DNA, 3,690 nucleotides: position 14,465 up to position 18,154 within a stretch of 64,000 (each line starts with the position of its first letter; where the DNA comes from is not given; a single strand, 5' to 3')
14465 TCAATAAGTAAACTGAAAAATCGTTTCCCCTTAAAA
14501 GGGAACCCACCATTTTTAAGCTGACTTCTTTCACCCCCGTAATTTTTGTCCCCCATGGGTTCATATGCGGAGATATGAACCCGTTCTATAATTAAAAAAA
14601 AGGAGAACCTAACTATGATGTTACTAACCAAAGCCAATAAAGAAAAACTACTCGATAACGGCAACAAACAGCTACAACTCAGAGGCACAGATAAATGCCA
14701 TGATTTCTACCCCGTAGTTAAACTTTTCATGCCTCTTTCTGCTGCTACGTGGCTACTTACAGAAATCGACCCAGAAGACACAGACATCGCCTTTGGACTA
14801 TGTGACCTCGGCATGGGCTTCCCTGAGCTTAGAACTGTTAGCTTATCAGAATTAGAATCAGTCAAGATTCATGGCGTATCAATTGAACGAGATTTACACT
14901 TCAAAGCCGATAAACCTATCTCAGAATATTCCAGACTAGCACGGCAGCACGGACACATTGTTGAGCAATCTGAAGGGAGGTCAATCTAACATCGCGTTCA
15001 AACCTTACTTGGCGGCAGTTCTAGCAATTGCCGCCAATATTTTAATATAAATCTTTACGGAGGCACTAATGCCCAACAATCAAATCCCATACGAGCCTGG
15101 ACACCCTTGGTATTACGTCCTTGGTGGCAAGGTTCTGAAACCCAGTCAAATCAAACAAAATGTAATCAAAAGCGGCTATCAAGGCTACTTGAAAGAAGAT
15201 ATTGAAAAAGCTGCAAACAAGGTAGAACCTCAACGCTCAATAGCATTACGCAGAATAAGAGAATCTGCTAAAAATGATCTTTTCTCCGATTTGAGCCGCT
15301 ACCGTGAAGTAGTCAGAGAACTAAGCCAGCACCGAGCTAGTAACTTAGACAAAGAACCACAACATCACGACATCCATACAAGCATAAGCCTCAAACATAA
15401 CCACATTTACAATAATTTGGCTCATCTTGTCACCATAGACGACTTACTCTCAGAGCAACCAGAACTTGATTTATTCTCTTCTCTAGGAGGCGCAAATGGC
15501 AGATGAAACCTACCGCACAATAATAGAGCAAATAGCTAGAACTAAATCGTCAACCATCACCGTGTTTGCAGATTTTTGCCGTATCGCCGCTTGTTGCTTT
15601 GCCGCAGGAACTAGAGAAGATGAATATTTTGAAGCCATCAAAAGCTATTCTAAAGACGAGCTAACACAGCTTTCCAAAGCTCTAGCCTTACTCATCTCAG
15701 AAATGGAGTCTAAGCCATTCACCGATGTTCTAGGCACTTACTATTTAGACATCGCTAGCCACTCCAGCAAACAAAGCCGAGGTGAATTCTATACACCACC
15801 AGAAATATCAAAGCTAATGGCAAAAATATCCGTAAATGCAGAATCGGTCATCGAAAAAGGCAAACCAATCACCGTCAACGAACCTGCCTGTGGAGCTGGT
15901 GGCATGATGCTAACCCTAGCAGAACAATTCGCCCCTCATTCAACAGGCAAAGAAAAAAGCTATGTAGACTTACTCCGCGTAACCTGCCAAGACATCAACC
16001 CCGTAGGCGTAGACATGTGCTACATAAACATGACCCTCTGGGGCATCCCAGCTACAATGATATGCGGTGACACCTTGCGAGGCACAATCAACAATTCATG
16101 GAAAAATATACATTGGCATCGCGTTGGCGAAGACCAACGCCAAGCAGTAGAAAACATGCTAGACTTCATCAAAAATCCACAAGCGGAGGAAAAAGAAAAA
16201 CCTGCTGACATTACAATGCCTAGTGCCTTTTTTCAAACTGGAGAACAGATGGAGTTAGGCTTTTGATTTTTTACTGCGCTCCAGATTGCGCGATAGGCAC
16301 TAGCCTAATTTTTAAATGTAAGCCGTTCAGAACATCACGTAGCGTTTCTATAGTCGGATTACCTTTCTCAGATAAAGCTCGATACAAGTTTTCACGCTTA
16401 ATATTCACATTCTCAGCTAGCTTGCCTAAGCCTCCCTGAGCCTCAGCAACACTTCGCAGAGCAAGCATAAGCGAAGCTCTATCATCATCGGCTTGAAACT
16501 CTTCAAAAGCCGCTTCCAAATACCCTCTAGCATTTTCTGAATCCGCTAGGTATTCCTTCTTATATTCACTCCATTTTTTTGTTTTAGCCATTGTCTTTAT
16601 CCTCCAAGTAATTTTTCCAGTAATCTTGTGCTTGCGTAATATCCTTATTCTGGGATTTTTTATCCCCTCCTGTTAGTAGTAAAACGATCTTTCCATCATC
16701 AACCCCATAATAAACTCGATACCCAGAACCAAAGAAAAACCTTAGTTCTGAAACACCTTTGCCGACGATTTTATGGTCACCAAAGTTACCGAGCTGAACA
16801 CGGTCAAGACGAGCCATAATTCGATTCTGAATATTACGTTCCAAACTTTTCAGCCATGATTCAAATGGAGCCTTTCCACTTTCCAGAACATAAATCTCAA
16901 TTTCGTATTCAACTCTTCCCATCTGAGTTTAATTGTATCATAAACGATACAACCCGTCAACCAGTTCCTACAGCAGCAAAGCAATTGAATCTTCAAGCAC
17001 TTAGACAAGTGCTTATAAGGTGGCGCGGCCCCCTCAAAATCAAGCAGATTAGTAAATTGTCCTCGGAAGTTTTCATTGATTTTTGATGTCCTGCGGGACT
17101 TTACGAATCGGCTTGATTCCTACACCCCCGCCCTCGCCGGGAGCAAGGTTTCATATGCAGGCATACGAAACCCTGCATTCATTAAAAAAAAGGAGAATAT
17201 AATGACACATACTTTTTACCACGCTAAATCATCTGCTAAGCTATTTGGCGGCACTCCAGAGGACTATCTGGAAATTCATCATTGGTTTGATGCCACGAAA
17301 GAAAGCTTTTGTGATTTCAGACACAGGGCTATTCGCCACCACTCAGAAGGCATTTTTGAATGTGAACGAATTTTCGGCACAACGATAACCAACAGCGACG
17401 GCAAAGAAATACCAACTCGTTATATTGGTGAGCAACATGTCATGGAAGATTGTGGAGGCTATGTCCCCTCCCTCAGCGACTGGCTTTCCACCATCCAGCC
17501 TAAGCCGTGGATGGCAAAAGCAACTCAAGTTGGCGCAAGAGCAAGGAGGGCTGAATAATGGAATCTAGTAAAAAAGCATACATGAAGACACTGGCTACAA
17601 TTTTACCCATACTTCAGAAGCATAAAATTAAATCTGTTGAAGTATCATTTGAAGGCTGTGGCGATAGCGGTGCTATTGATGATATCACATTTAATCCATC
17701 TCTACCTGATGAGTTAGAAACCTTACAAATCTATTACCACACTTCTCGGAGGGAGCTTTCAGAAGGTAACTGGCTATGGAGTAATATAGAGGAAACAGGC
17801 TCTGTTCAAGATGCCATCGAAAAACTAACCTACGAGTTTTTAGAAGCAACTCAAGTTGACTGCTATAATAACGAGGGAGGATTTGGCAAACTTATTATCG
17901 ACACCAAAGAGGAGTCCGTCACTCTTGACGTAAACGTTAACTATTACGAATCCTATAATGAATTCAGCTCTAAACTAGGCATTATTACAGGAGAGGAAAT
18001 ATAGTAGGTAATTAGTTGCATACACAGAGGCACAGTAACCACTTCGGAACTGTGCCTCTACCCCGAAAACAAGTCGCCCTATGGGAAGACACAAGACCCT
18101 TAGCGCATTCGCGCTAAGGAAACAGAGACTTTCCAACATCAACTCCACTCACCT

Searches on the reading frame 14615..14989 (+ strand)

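Call 74: search_protein_families(library=pfam, proteins=[window:14615-14989:+], max_evalue=0.01)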
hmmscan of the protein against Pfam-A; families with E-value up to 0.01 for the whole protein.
window:14615-14989:+ (124 aa): 1 family
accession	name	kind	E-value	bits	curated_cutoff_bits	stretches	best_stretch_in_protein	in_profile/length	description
PF11171.13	DUF2958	-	9.2e-40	135.9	21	1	3-116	1-111/111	Protein of unknown function (DUF2958)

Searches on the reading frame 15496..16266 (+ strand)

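Call 74: search_protein_families(library=pfam, proteins=[window:15496-16266:+], max_evalue=0.01)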
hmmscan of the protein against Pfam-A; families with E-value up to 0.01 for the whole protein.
window:15496-16266:+ (256 aa): 1 family
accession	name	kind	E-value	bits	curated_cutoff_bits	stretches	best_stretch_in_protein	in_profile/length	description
PF02384.22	N6_Mtase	-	3.9e-14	53.1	20.4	1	81-196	8-117/311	N-6 DNA Methylase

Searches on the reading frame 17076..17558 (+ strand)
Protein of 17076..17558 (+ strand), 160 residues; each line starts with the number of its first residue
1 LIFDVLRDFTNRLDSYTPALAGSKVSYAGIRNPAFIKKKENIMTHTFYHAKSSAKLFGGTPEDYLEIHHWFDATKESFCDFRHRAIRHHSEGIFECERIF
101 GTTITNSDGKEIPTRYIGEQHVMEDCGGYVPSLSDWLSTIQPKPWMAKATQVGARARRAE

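Call 74: search_protein_families(library=pfam, proteins=[window:17076-17558:+], max_evalue=0.01)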
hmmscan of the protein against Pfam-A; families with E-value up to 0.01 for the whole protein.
window:17076-17558:+ (160 aa): 1 family
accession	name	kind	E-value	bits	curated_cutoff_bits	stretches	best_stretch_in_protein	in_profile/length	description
PF21866.1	DUF6915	-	2.7e-47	159.5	27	1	45-146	2-102/102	Domain of unknown function (DUF6915)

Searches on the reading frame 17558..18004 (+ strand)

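Call 74: search_protein_families(library=pfam, proteins=[window:17558-18004:+], max_evalue=0.01)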
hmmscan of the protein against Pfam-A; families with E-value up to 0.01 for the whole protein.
window:17558-18004:+ (148 aa): 1 family
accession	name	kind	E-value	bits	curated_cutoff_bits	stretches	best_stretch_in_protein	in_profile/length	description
PF21798.2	DUF6878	-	2.2e-19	70.1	24.3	1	13-133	7-122/128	Family of unknown function (DUF6878)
